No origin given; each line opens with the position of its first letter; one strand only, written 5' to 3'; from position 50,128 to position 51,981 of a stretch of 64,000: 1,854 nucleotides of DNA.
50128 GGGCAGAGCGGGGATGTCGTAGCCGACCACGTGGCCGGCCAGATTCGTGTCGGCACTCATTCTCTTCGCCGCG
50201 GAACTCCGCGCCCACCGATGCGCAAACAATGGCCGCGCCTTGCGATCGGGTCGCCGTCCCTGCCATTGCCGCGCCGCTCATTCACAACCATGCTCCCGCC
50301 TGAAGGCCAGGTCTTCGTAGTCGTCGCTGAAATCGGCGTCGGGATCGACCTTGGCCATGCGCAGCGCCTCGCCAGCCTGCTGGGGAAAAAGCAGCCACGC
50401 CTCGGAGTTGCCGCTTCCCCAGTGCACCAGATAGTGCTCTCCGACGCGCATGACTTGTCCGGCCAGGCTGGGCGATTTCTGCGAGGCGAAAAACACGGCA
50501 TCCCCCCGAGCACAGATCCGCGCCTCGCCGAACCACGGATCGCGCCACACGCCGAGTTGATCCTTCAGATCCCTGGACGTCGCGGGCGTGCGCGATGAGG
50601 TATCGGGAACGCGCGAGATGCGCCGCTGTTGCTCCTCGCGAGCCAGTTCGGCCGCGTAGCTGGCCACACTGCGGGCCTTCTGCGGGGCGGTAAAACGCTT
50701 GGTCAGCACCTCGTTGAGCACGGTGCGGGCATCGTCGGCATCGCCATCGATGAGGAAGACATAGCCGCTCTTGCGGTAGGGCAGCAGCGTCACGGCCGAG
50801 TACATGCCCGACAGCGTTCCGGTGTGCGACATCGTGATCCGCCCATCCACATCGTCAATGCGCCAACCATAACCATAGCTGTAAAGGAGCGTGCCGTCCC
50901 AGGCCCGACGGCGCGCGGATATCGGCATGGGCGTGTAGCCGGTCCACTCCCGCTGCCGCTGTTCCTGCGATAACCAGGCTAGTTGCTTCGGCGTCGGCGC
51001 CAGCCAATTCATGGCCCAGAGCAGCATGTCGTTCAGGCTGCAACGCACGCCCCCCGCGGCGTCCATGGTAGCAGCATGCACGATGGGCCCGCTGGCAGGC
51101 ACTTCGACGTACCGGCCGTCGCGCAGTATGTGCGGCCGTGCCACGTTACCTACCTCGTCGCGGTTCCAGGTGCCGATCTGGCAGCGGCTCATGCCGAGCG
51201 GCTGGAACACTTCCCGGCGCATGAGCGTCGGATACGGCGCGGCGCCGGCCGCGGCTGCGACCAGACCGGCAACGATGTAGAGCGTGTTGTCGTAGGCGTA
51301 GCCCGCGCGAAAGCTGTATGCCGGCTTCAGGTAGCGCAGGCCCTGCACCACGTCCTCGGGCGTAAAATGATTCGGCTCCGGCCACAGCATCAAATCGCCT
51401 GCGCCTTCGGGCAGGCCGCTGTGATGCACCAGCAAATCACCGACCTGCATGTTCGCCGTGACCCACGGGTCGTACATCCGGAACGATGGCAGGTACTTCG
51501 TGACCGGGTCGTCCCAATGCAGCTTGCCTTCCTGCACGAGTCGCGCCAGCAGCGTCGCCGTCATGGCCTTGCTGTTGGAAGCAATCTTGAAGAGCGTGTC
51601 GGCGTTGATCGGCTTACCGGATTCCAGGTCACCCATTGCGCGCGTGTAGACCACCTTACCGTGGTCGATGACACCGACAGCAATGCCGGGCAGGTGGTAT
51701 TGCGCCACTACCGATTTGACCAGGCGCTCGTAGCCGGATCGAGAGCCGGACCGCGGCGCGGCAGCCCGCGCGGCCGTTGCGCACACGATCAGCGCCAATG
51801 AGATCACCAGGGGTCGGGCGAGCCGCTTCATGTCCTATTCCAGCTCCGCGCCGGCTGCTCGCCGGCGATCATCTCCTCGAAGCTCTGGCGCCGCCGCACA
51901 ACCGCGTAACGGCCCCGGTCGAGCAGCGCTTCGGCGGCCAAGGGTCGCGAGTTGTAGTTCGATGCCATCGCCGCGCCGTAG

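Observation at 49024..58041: LysR-controlled cluster combining DgcN/DgcA-like D-glutamate enzymes with GGT, LysA, an exported PBP-like serine hydrolase and a DSD1 PLP enzyme: putative murein-peptide / D-amino-acid catabolic module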

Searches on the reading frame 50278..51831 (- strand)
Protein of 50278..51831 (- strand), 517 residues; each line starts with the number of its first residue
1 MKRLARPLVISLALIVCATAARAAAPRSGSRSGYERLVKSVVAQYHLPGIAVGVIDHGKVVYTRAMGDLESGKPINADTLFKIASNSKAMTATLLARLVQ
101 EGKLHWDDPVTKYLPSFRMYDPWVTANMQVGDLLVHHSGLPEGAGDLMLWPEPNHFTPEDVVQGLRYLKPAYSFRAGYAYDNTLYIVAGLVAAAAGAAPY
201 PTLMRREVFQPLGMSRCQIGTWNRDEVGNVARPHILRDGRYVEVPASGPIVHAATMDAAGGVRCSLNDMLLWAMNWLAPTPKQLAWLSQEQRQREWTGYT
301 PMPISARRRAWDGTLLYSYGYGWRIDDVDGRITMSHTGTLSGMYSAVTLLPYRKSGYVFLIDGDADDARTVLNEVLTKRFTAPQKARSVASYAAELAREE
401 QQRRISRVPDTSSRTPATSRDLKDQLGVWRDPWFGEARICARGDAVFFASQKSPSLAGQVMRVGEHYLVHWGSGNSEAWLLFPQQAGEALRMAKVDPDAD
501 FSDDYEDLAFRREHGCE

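Call 3: search_protein_families(library=pfam, proteins=[window:50278-51831:-])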
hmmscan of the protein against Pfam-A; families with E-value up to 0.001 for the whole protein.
window:50278-51831:- (517 aa): 1 family
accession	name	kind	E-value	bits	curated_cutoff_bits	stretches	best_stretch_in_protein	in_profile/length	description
PF00144.29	Beta-lactamase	-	1.6e-62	212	27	1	35-366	2-313/329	Beta-lactamase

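Call 4: search_protein_families(library=ncbifam, proteins=[window:50278-51831:-])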
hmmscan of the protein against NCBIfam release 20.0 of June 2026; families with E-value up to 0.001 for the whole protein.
window:50278-51831:- (517 aa): 47 families (the best 25 are shown)
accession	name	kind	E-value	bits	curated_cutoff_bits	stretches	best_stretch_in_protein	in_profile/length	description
NF033085.1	bla_class_C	equivalog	8.2e-22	77.5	415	1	35-275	9-233/356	class C beta-lactamase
NF007943.0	PRK10662.1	equivalog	1.3e-21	76.7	266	1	9-282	13-276/380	D-alanyl-D-alanine-carboxypeptidase/endopeptidase AmpH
NF045671.1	blaPNC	exception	1.5e-19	70.1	750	1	23-221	37-228/401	PNC family class C beta-lactamase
NF033569.1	blaLHK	exception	2.6e-18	66.1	850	1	14-217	25-216/390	LHK family class C beta-lactamase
NF000185.2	BlaEC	exception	2.7e-18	66.1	850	1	13-280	8-257/377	BlaEC family class C beta-lactamase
NF041663.1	ampC_Sliq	exception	3.9e-18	65.5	860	1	28-238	22-222/378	cephalosporin-hydrolyzing class C beta-lactamase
NF012173.1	CMY2-MIR-ACT-EC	exception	3e-17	62.5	680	1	11-283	7-264/380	CMY2/MIR/ACT/EC family class C beta-lactamase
NF038069.1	blaIDC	exception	3.3e-17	62.5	850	1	18-250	26-246/395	IDC family class C beta-lactamase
NF000423.2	blaSRT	exception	3.8e-17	62.5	860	1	1-220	4-205/378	SRT/SST family class C beta-lactamase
NF012172.1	FOX-MOX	exception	1e-16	60.9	700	1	10-219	10-210/382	FOX/MOX family class C beta-lactamase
NF038089.1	blaYRC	exception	1.2e-16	60.7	870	1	10-281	6-262/381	YRC family class C beta-lactamase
NF000385.4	blaACT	exception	1.3e-16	60.5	810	1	11-286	7-267/380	ACT family cephalosporin-hydrolyzing class C beta-lactamase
NF033159.0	blaPAC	exception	1.5e-16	60.2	850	1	9-287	6-267/380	PAC family class C beta-lactamase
NF009622.0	PRK13128.1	equivalog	9.5e-16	57.4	443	1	34-347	9-298/518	D-aminopeptidase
NF033698.1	blaCSA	exception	1.1e-15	57.4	884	1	12-220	9-203/375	CSA family class C beta-lactamase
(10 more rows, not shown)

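Call 13: search_solved_structures(query=window:50278-51831:-, max_evalue=0.00001, show_alignments=1)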
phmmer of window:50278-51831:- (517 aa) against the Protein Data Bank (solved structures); distinct sequences matched with E-value up to 0.00001: 124 (the best 60 are shown).
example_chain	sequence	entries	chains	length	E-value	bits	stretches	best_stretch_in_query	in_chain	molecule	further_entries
3o3v_A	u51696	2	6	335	1.9e-22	82.9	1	43-362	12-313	beta-lactamase | ClbP peptidase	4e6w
4e6x_A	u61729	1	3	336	1.9e-22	82.9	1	43-362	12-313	ClbP peptidase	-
7mdc_A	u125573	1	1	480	4.5e-22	81.6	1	42-362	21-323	Beta-lactamase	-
7ul6_A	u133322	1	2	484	4.6e-22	81.6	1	42-362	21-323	Beta-lactamase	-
7spn_A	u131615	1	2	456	9.1e-22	80.7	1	38-366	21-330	IS11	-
7mde_A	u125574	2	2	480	1.2e-21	80.3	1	42-362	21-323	Beta-lactamase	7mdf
2qmi_A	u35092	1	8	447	9.3e-20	74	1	37-360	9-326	Pbp related beta-lactamase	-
5e2g_A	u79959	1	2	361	1.5e-17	66.7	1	35-232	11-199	Beta-lactamase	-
1ci8_A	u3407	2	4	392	2.3e-17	66.1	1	43-223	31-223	PROTEIN (CARBOXYLESTERASE)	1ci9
2dns_A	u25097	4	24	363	4.9e-17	65.1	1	61-233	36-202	D-amino acid amidase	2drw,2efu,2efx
9c6p_A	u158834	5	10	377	1.1e-16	63.8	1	12-281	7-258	AmpC Beta-lactamase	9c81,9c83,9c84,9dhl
8xy8_A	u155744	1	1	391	1.6e-16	63.4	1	2-220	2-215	Beta-lactamase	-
9sn1_A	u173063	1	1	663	3e-16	62.5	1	39-218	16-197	Beta-lactamase family protein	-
3iwo_A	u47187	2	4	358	8.8e-16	60.9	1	36-281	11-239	Beta-lactamase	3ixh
3iwi_A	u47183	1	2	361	8.9e-16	60.9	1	36-281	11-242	Beta-lactamase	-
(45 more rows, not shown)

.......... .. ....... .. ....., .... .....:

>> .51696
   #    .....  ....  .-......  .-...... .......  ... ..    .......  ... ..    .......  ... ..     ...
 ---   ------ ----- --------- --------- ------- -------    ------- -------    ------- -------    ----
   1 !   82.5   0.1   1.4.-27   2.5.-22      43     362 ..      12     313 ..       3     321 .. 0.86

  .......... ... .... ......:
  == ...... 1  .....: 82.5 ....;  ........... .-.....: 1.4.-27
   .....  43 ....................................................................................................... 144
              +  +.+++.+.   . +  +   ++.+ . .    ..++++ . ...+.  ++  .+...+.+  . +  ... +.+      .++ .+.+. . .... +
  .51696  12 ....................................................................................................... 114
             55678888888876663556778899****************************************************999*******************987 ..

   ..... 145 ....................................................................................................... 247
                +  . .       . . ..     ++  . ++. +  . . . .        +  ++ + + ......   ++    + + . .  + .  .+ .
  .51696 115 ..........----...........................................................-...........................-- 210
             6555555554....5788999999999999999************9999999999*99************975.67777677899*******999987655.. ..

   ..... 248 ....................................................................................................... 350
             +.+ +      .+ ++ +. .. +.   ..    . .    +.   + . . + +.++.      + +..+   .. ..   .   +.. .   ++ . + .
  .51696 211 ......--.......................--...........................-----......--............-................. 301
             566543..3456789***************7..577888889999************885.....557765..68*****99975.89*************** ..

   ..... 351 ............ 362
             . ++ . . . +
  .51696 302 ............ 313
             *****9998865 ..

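Call 15: find_related_loci(query=window:50278-51831:-, collection=genome_contigs, flank=8000)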
Query window:50278-51831:- (517 aa) in genome_contigs; peptide patterns used: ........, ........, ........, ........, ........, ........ (x = any residue, [..] = any of these).
446 stretches matched a pattern; 85 encode a relative of the query (tblastn E <= 1e-3); the best 80 are kept; 80 distinct loci.
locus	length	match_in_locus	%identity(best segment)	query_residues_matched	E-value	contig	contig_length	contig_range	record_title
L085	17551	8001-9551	88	1-517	0e+0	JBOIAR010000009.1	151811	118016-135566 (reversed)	MAG: Steroidobacteraceae bacterium isolate SE1507_metabat2.bin.16 NODE_31_length_151811_cov_6.905316, whole genome shotg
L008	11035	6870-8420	85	1-517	0e+0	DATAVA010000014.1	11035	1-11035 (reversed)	MAG TPA_asm: Steroidobacteraceae bacterium isolate SMAG_U5587 k141_2832187, whole genome shotgun sequence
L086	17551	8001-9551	85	1-517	0e+0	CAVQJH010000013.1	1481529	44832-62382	MAG: uncultured proteobacterium isolate MFD10064.bin.1.46 genome assembly, contig: contig_5379, whole genome shotgun seq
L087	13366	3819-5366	84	1-517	0e+0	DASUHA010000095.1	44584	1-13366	MAG TPA_asm: Steroidobacteraceae bacterium isolate SMAG_U1420 k141_1080536, whole genome shotgun sequence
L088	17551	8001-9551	83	1-517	0e+0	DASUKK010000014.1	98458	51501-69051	MAG TPA_asm: Steroidobacteraceae bacterium isolate SMAG_U1512 k141_1502472, whole genome shotgun sequence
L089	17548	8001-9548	85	1-517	0e+0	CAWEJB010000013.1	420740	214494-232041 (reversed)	MAG: uncultured proteobacterium isolate MFD06092.bin.1.211 genome assembly, contig: contig_59028, whole genome shotgun s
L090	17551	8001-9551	84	1-517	0e+0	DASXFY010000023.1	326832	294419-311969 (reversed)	MAG TPA_asm: Steroidobacteraceae bacterium isolate SMAG_U5150 k141_921274, whole genome shotgun sequence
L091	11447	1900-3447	82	1-517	0e+0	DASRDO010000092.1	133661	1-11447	MAG TPA_asm: Steroidobacteraceae bacterium isolate SMAG_U9982 k141_962848, whole genome shotgun sequence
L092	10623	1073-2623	84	1-517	0e+0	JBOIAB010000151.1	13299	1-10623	MAG: Steroidobacteraceae bacterium isolate TC-S_metawrap_bin.45 k127_3876725, whole genome shotgun sequence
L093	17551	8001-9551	82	1-517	0e+0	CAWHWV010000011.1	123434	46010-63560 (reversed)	MAG: uncultured proteobacterium isolate MFD04434.bin.3.45 genome assembly, contig: contig_13871, whole genome shotgun se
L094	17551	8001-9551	82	1-517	0e+0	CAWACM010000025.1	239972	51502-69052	MAG: uncultured proteobacterium isolate MFD09286.bin.2.121 genome assembly, contig: contig_58314, whole genome shotgun s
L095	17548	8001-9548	81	1-517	0e+0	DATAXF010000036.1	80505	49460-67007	MAG TPA_asm: Steroidobacteraceae bacterium isolate SMAG_U5645 k141_1699742, whole genome shotgun sequence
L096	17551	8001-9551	79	1-517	0e+0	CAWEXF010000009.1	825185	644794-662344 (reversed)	MAG: uncultured proteobacterium isolate MFD06092.bin.3.112 genome assembly, contig: contig_39547, whole genome shotgun s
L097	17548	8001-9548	75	1-517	0e+0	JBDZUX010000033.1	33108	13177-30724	MAG: Lysobacteraceae bacterium isolate PE_seawater33 NODE_348_length_33108, whole genome shotgun sequence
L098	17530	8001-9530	76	9-517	0e+0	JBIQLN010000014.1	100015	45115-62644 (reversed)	MAG: Rhodanobacter sp. isolate mag.37g NODE_251_length_100015, whole genome shotgun sequence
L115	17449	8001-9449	65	35-517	0e+0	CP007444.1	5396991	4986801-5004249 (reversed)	Dyella jiangningensis strain SBZ 3-12, complete genome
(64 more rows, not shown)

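Call 20: search_protein_families(library=pfam, proteins=[L098:976-2541:+, L098:9397-10398:+, L098:10604-11701:+, L098:11810-12904:-, L098:13158-14363:+, L115:2327-5326:+, L115:6485-7897:+, L115:9439-10164:+, L115:10178-11245:+, L115:11335-12510:+])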
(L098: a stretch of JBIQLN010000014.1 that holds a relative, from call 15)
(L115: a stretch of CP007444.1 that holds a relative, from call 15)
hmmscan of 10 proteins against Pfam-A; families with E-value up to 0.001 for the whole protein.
L098:976-2541:+ (521 aa): 0 families

L098:9397-10398:+ (333 aa): 1 family
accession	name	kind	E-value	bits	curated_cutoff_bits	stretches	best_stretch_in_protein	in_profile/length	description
PF01427.22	Peptidase_M15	-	2.5e-36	125.8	27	1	130-331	2-197/199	D-ala-D-ala dipeptidase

L098:10604-11701:+ (365 aa): 1 family
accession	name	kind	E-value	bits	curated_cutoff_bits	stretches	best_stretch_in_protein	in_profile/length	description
PF00144.29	Beta-lactamase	-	2.1e-69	234.7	27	1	43-348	3-314/329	Beta-lactamase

L098:11810-12904:- (364 aa): 1 family
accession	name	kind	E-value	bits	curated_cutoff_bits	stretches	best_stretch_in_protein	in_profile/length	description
PF13289.12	SIR2_2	-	0.00019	22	24.5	0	147-323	2-124/141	SIR2-like domain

L098:13158-14363:+ (401 aa): 0 families

L115:2327-5326:+ (999 aa): 4 families
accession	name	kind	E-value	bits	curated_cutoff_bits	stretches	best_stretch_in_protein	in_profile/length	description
PF25183.1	OMP_b-brl_4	-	3.6e-21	75.7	30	2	319-557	148-391/838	Outer membrane beta barrel domain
PF13620.12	CarboxypepD_reg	-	6.2e-13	49.3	32.3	1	34-106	4-79/82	Carboxypeptidase regulatory-like domain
PF07715.20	Plug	-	5.4e-09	37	23.9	1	131-229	5-107/107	TonB-dependent Receptor Plug Domain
PF17936.7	Big_6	-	4e-05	24.2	27.6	1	24-84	4-68/83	Bacterial Ig domain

L115:6485-7897:+ (470 aa): 1 family
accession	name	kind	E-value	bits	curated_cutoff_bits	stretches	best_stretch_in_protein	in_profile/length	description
PF01244.27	Peptidase_M19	-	1.3e-97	327.3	26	1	94-457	7-318/319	Membrane dipeptidase (Peptidase family M19)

L115:9439-10164:+ (241 aa): 1 family
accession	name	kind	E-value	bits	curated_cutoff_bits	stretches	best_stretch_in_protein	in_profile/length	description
PF01427.22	Peptidase_M15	-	1.8e-38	132.8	27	1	38-240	2-198/199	D-ala-D-ala dipeptidase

L115:10178-11245:+ (355 aa): 1 family
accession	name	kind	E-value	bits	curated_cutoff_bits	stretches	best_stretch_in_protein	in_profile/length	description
PF00144.29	Beta-lactamase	-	1.8e-73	248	27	1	33-347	2-321/329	Beta-lactamase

L115:11335-12510:+ (391 aa): 0 families

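Call 24: search_protein_families(library=ncbifam, proteins=[L098:1016-2203:+, L098:896-1750:-, L098:9397-10398:+, L098:10604-11701:+, L115:6485-7897:+, L115:11335-12510:+, L115:12198-13877:+, L098:13158-14363:+, L098:14185-16401:+], max_evalue=0.00001)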
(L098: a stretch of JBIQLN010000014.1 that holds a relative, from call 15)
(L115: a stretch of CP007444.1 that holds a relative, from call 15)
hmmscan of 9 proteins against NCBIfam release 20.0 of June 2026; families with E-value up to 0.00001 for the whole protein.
L098:1016-2203:+ (395 aa): 0 families

L098:896-1750:- (284 aa): 0 families

L098:9397-10398:+ (333 aa): 2 families
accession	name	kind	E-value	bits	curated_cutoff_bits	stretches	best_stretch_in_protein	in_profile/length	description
NF033115.1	dipept_VanX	equivalog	9.5e-52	175.7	320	1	135-332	5-199/199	D-Ala-D-Ala dipeptidase VanX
NF007557.0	PRK10178.1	equivalog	1.7e-32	112.6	176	1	129-318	3-168/188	D-alanyl-D-alanine dipeptidase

L098:10604-11701:+ (365 aa): 48 families (the best 25 are shown)
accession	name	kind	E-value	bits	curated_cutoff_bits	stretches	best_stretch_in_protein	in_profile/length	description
NF009622.0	PRK13128.1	equivalog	9.5e-31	106.9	443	1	38-343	10-313/518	D-aminopeptidase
NF007943.0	PRK10662.1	equivalog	2.2e-28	98.9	266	1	16-273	9-267/380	D-alanyl-D-alanine-carboxypeptidase/endopeptidase AmpH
NF033085.1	bla_class_C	equivalog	1.8e-27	96.1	415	1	38-275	9-233/356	class C beta-lactamase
NF002968.0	PRK03642.1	equivalog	1e-26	93.7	385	1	41-233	43-253/432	penicillin binding protein PBP4B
NF000423.2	blaSRT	exception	1.5e-24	86.9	860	1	12-278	4-256/378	SRT/SST family class C beta-lactamase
NF041663.1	ampC_Sliq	exception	5.1e-23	81.6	860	1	19-284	11-262/378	cephalosporin-hydrolyzing class C beta-lactamase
NF045671.1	blaPNC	exception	2e-21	76.3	750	1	40-252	52-253/401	PNC family class C beta-lactamase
NF012173.1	CMY2-MIR-ACT-EC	exception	1.3e-20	73.5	680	1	41-279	36-260/380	CMY2/MIR/ACT/EC family class C beta-lactamase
NF041665.1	blaPSZ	exception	1.8e-20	73.3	850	1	38-276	32-256/379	PSZ family class C beta-lactamase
NF012172.1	FOX-MOX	exception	6.7e-20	71.4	700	1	18-252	11-237/382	FOX/MOX family class C beta-lactamase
NF040478.1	blaLAQ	exception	2.7e-19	69.4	850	1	50-275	42-255/380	LAQ family class C beta-lactamase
NF000385.4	blaACT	exception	5.3e-19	68.5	810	1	48-287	41-269/380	ACT family cephalosporin-hydrolyzing class C beta-lactamase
NF000185.2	BlaEC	exception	6.8e-19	68.1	850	1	51-273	40-250/377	BlaEC family class C beta-lactamase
NF050810.1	blaCHC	exception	4.1e-18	65.4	780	1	12-223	4-208/387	CHC family extended-spectrum class C beta-lactamase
NF033698.1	blaCSA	exception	5.6e-18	65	884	1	15-223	4-203/375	CSA family class C beta-lactamase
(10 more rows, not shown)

L115:6485-7897:+ (470 aa): 0 families

L115:11335-12510:+ (391 aa): 0 families

L115:12198-13877:+ (559 aa): 0 families

L098:13158-14363:+ (401 aa): 0 families

L098:14185-16401:+ (738 aa): 4 families
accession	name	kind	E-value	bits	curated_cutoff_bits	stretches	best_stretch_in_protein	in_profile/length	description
NF033740.0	MarP_fam_protase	equivalog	2.8e-10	39.8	250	1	204-316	256-376/390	MarP family serine protease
NF041521.1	HhoA_HhoB_HtrA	equivalog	7.2e-09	35.4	450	1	154-318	58-224/335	HhoA/HhoB/HtrA family serine endopeptidase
TIGR02037.1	degP_htrA_DO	subfamily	2.7e-07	29.9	416.2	1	231-317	135-227/434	Do family serine endopeptidase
NF047968.1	SerProtHtrA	equivalog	1.2e-06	28.1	470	1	266-307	204-246/357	serine protease HtrA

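Call 36: search_protein_families(library=pfam, proteins=[L098:1016-2203:+, L115:11335-12510:+, L086:9599-10650:+], max_evalue=1)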
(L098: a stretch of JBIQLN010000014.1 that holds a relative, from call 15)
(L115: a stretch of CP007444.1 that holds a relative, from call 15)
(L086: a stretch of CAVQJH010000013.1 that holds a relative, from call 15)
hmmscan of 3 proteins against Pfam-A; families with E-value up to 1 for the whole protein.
L098:1016-2203:+ (395 aa): 1 family
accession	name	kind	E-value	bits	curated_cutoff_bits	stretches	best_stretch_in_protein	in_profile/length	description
PF03576.19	Peptidase_S58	-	2.3e-119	398.9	23.9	1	48-364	1-306/307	Peptidase family S58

L115:11335-12510:+ (391 aa): 0 families

L086:9599-10650:+ (350 aa): 2 families
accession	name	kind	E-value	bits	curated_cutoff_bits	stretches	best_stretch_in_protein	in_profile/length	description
PF00144.29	Beta-lactamase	-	2.9e-70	237.5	27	1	39-336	12-313/329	Beta-lactamase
PF13354.11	Beta-lactamase2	-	0.015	15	22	0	67-107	11-51/214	Beta-lactamase enzyme family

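Call 52: find_homologous_proteins(query=window:50278-51831:-, max_evalue=1e-20)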
Query window:50278-51831:- (517 aa): 2596 proteins with E <= 1e-20 among 8000 candidates; the best 120 are listed.
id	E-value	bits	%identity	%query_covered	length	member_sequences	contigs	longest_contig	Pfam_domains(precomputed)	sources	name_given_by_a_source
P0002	0.0e+0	1092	90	100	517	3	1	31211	PF00144.30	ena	-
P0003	0.0e+0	1062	88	100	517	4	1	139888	PF00144.30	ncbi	-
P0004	0.0e+0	1039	85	100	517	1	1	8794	PF00144.30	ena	-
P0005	0.0e+0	1034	86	100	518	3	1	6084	PF00144.30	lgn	-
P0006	0.0e+0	1033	85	100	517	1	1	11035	PF00144.30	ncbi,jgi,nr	ncbi:MAG TPA: serine hydrolase domain-containing protein [Steroidobacteraceae bacterium]|jgi:CubicO 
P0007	0.0e+0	1028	86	97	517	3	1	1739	PF00144.30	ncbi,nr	ncbi:MAG TPA: serine hydrolase domain-containing protein, partial [Steroidobacteraceae bacterium]|nr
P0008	0.0e+0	1028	85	100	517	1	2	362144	PF00144.30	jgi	jgi:CubicO group peptidase (beta-lactamase class C family)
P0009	0.0e+0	1027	85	100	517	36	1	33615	PF00144.30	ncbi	ncbi:MAG: serine hydrolase [Steroidobacteraceae bacterium]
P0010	0.0e+0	1027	85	97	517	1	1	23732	PF00144.30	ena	-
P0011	0.0e+0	1026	84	100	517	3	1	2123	PF00144.30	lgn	-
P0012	0.0e+0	1026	84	100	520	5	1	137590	PF00144.30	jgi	jgi:CubicO group peptidase (beta-lactamase class C family)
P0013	0.0e+0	1024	84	100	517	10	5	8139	PF00144.30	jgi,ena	jgi:CubicO group peptidase (beta-lactamase class C family)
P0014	0.0e+0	1022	85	100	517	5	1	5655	PF00144.30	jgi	jgi:CubicO group peptidase (beta-lactamase class C family)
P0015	0.0e+0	1020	85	97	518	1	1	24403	PF00144.30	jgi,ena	-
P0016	0.0e+0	1019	84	99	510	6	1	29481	PF00144.30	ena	-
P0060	2.1e-264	896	75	100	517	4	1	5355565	PF00144.30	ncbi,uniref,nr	ncbi:serine hydrolase domain-containing protein [Dyella terrae]|uniref:serine hydrolase domain-conta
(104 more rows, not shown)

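Call 67: predict_structure(alignment_id=A1)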
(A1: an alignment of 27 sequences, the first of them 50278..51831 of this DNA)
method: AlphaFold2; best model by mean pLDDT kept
length: 517 residues; sequences in the alignment: 27
mean_pLDDT: 87.4   pTM: 0.87
mean pLDDT of the five models: 87.4, 85.0, 83.1, 79.5, 78.9
residues with pLDDT >= 90: 312; 70-90: 158; 50-70: 30; < 50: 17
segments of 3 or more residues with pLDDT < 50: 17-28
pLDDT, mean of each block of 10 residues (from residue 1): 54 52 45 90 91 97 89 87 92 97 97 94 88 77 83 89 88 54 92 97 97 95 88 83 82 89 96 96 95 89 87 91 92 91 92 96 89 94 93 90 74 93 93 94 94 92 94 83 88 86 86 91
secondary structure, 60 per line:
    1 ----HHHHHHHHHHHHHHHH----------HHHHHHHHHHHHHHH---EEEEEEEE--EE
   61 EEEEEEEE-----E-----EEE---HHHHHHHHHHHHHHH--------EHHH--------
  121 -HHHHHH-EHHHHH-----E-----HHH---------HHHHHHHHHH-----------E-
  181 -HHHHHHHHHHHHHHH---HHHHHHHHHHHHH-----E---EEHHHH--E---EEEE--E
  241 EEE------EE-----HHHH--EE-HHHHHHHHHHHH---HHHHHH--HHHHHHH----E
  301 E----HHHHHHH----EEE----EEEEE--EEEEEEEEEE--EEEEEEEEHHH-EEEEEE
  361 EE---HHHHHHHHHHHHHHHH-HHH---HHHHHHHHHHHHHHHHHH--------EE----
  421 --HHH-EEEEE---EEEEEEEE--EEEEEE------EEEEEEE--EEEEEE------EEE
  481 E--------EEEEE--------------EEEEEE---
elements in order: H5-20 H31-45 E49-56 E59-68 E80-82 H86-100 H122-127 H130-134 H158-167 H182-196 H200-212 H224-227 E234-237 E240-243 H257-260 H266-277 H281-286 H289-295 H306-312 E317-319 E324-328 E331-340 E343-350 E355-362 H366-381 H389-406 E427-431 E435-442 E445-450 E457-463 E466-471 E478-481 E490-494 E509-514

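Call 70: fold_search(model_id=the predicted structure, library=pdb)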
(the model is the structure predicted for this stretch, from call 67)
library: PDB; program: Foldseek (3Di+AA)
matches with E <= 10: 1023; with E <= 0.001: 469
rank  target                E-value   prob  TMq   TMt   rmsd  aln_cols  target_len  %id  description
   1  2qmi_C                1.8e-27  1.00  0.57  0.66  13.9       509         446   20  Structure of the octameric penicillin-binding protein homologue from Pyrococcus abyssi (released 2008-07-22)
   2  2qmi_A                1.1e-26  1.00  0.57  0.65  14.2       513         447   19  Structure of the octameric penicillin-binding protein homologue from Pyrococcus abyssi (released 2008-07-22)
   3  7spn_A                3.2e-25  1.00  0.58  0.65   9.9       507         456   20  Crystal structure of IS11, a thermophilic esterase (released 2022-08-24)
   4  7spn_B                1.3e-24  1.00  0.58  0.65  10.4       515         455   20  Crystal structure of IS11, a thermophilic esterase (released 2022-08-24)
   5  9sn1                  2.4e-22  1.00  0.54  0.43  11.3       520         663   18  Lip3 DL-peptidase in the apo-state (released 2026-02-18)
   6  7mdc                  1.9e-21  1.00  0.55  0.64   4.0       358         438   26  Full-length wildtype ClbP inhibited by hexanoyl-D-asparagine boronic acid (released 2022-09-28)
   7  7mde                  3.9e-21  1.00  0.55  0.63   3.9       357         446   26  Full-length S95A ClbP (released 2022-09-28)
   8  7mdf                  5.1e-21  1.00  0.56  0.63   3.8       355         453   26  Full-length S95A ClbP bound to N-acyl-D-asparagine analog (released 2022-09-28)
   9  4gdn_A                7.1e-21  1.00  0.56  0.85   3.5       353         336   21  Structure of FmtA-like protein (released 2012-10-03)
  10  3o3v_A                1.3e-20  1.00  0.56  0.84   3.4       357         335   26  Crystal structure of ClbP peptidase domain (released 2011-07-27)
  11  4gdn_C                1.5e-20  1.00  0.55  0.85   3.5       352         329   21  Structure of FmtA-like protein (released 2012-10-03)
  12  4gdn_D                1.7e-20  1.00  0.54  0.82   3.8       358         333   22  Structure of FmtA-like protein (released 2012-10-03)
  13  4e6w_A                2.5e-20  1.00  0.56  0.86   3.2       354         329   25  ClbP in complex with 3-aminophenyl boronic acid (released 2013-03-27)
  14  3gqz_B                3.8e-20  1.00  0.51  0.72   3.9       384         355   21  AmpC beta-lactamase in complex with Fragment-based Inhibitor (released 2009-04-14)
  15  5f1g                  4.3e-20  1.00  0.51  0.73   3.7       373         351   22  Crystal structure of AmpC BER adenylylated in the cytoplasm (released 2016-12-07)
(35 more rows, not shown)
